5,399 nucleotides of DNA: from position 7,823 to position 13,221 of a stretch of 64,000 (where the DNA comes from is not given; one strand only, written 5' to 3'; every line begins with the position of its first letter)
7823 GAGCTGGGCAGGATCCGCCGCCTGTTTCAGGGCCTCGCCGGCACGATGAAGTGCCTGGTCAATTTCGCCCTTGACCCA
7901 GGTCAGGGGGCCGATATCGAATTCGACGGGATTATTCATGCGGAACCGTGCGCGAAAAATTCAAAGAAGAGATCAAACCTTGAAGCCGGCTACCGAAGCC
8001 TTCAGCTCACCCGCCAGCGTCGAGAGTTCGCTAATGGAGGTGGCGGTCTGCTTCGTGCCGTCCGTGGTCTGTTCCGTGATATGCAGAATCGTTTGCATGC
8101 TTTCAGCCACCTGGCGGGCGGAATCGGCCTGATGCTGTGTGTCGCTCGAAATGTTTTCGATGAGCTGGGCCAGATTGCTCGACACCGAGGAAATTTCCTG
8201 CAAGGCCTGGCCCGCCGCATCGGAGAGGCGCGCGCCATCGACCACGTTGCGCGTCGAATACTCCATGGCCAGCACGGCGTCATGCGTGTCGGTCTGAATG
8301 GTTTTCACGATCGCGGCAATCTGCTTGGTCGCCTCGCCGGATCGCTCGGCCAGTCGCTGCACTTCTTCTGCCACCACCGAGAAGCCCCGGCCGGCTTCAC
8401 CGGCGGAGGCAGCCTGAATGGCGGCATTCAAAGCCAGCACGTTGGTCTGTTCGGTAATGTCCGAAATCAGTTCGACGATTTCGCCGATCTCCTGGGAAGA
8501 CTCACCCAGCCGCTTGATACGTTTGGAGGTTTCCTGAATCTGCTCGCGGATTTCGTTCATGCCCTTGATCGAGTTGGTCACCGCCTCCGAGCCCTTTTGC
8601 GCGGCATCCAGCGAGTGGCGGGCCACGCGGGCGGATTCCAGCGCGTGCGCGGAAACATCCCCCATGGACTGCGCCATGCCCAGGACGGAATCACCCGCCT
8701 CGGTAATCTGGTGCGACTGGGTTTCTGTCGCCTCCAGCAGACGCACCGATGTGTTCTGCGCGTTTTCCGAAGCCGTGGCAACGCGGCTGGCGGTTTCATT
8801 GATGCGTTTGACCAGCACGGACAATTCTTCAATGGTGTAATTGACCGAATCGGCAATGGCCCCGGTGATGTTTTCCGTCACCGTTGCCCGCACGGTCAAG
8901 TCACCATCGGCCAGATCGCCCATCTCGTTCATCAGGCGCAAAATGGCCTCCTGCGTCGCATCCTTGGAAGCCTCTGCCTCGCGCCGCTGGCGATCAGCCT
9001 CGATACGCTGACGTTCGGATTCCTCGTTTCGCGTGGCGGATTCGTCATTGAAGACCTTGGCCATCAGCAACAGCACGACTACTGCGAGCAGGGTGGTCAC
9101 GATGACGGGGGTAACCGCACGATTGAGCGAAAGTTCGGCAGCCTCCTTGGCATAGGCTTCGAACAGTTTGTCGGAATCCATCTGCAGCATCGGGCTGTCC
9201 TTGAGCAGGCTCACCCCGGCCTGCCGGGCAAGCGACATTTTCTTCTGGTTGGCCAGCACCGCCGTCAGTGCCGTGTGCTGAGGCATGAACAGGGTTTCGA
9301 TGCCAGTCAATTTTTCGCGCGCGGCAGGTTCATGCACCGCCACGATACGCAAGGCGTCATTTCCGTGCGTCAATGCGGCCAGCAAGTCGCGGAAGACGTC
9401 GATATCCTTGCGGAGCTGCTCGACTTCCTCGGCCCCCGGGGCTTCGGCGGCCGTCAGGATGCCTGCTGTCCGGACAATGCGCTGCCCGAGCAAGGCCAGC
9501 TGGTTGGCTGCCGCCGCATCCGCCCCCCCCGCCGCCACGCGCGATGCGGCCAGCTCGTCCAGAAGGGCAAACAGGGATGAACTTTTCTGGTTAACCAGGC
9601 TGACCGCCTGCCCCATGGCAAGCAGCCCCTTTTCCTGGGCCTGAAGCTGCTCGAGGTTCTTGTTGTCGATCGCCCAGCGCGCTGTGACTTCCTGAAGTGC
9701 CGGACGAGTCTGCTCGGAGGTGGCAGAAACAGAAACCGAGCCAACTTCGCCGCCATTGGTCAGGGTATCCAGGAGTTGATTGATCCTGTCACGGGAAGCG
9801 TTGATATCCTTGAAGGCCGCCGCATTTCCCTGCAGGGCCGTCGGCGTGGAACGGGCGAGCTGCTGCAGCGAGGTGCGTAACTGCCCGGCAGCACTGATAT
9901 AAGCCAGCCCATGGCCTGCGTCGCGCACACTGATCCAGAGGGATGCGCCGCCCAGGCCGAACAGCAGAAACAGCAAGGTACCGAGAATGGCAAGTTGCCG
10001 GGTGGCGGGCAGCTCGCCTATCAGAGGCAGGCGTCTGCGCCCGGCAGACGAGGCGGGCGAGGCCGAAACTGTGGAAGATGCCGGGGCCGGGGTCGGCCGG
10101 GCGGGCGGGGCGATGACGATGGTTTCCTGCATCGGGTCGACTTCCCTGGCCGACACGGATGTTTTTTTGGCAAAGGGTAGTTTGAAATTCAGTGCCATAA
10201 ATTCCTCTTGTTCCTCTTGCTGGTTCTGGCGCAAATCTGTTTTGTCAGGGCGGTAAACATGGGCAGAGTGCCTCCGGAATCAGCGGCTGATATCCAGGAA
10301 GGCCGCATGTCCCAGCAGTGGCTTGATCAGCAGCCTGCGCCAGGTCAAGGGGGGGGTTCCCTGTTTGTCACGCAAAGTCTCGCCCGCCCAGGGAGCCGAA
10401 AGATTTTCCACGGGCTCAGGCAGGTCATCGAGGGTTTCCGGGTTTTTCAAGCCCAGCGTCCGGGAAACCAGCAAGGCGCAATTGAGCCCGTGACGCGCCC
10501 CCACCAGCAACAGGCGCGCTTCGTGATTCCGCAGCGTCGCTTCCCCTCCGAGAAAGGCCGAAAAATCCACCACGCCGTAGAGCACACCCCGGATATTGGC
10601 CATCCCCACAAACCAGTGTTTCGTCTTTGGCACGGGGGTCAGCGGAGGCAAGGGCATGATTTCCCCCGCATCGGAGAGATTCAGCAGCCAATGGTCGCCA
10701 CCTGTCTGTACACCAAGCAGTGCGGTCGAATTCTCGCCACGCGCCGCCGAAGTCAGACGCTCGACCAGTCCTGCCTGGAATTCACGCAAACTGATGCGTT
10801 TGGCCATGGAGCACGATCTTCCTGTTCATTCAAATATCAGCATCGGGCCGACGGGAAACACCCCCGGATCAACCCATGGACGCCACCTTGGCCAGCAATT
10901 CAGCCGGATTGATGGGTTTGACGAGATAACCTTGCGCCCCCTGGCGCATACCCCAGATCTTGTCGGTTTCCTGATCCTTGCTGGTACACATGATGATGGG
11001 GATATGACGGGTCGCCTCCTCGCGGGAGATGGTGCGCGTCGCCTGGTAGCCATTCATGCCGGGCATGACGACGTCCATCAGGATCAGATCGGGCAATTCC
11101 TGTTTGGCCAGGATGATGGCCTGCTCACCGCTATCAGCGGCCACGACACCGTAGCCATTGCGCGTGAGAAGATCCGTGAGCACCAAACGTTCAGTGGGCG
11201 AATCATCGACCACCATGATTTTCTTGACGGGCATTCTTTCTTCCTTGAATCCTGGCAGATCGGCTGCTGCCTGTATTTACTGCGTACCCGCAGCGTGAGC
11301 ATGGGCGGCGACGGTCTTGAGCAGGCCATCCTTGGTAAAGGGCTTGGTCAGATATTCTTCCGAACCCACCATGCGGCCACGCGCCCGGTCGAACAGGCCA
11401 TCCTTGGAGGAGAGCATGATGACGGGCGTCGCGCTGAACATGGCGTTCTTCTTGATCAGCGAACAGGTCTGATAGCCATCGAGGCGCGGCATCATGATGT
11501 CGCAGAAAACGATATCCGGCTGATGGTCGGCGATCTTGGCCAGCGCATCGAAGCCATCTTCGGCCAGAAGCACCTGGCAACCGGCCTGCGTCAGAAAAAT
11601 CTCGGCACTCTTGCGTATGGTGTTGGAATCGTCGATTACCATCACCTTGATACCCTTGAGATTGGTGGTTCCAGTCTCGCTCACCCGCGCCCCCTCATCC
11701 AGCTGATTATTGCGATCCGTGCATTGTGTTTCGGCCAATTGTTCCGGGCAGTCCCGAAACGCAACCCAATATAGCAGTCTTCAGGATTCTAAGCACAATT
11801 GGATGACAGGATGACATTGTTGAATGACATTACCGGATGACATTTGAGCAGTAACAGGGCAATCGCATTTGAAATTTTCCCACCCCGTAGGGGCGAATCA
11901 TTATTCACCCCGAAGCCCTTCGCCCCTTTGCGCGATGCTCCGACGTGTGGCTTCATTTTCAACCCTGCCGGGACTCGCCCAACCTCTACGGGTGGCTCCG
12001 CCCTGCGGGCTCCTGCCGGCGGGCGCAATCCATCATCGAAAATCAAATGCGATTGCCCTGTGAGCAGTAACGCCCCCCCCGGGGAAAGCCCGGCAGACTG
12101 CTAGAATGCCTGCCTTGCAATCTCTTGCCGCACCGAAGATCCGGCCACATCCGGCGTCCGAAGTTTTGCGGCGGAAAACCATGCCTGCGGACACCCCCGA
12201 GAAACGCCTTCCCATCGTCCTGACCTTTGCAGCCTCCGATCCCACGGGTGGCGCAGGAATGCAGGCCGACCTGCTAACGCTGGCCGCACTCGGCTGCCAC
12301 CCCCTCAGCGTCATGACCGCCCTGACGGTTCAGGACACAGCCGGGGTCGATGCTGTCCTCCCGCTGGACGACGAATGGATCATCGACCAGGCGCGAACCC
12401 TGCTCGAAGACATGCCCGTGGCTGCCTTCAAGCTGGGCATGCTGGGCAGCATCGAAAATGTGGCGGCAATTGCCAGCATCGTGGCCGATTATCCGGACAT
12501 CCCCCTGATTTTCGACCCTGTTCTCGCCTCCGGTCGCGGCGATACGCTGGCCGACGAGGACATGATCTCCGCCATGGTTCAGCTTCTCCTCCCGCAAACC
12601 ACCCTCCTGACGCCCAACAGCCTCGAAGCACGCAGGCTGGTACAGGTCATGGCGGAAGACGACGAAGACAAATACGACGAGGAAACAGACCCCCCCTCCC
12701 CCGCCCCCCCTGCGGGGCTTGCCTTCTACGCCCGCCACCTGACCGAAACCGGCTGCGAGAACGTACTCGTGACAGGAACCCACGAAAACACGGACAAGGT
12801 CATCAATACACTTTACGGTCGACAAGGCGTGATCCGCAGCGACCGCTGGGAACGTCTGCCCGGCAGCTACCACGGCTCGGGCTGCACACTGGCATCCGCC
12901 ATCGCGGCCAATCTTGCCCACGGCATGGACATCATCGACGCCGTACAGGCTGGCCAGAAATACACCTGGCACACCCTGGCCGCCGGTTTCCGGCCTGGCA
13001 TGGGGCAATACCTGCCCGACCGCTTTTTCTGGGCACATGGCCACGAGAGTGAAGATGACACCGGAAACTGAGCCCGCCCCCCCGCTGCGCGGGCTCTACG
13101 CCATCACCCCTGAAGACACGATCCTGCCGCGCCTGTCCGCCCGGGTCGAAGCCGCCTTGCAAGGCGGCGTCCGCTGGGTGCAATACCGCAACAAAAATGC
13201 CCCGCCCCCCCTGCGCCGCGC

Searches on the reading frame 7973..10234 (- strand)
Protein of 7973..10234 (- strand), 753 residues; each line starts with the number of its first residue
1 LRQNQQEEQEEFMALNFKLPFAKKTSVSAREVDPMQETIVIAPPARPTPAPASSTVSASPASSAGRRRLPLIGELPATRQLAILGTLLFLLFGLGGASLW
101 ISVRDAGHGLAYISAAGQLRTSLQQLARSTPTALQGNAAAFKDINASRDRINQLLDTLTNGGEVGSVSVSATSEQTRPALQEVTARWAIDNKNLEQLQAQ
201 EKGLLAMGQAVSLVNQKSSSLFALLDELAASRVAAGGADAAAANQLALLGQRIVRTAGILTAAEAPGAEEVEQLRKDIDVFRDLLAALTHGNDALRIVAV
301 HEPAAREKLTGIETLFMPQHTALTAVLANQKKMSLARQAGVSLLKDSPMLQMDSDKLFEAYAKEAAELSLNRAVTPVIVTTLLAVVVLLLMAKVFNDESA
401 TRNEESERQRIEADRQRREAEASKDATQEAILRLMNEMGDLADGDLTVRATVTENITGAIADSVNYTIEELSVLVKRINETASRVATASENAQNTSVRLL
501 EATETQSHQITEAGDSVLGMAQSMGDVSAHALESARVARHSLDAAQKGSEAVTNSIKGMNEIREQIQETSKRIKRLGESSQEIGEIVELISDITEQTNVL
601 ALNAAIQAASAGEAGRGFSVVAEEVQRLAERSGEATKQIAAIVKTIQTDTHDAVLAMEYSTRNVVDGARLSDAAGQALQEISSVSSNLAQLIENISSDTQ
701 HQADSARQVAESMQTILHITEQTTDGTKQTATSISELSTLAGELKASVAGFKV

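Call 7: search_protein_families(library=pfam, proteins=[window:7973-10234:-], max_evalue=0.0001)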
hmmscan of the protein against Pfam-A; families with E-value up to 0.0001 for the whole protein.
window:7973-10234:- (753 aa): 2 families
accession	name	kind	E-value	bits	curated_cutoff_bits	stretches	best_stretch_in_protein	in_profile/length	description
PF00015.26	MCPsignal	-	2.5e-40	138.6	34.6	1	537-719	3-171/172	Methyl-accepting chemotaxis protein (MCP) signalling domain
PF13675.11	PilJ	-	9.6e-14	51.9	26.6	1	111-210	11-111/114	Type IV pili methyl-accepting chemotaxis transducer N-term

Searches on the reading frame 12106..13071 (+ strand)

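Call 7: search_protein_families(library=pfam, proteins=[window:12106-13071:+], max_evalue=0.0001)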
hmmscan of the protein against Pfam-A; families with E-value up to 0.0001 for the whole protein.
window:12106-13071:+ (321 aa): 1 family
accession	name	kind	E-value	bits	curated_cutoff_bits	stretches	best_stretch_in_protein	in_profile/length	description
PF08543.17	Phos_pyr_kin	-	4e-70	236.4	27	1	45-301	1-242/246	Phosphomethylpyrimidine kinase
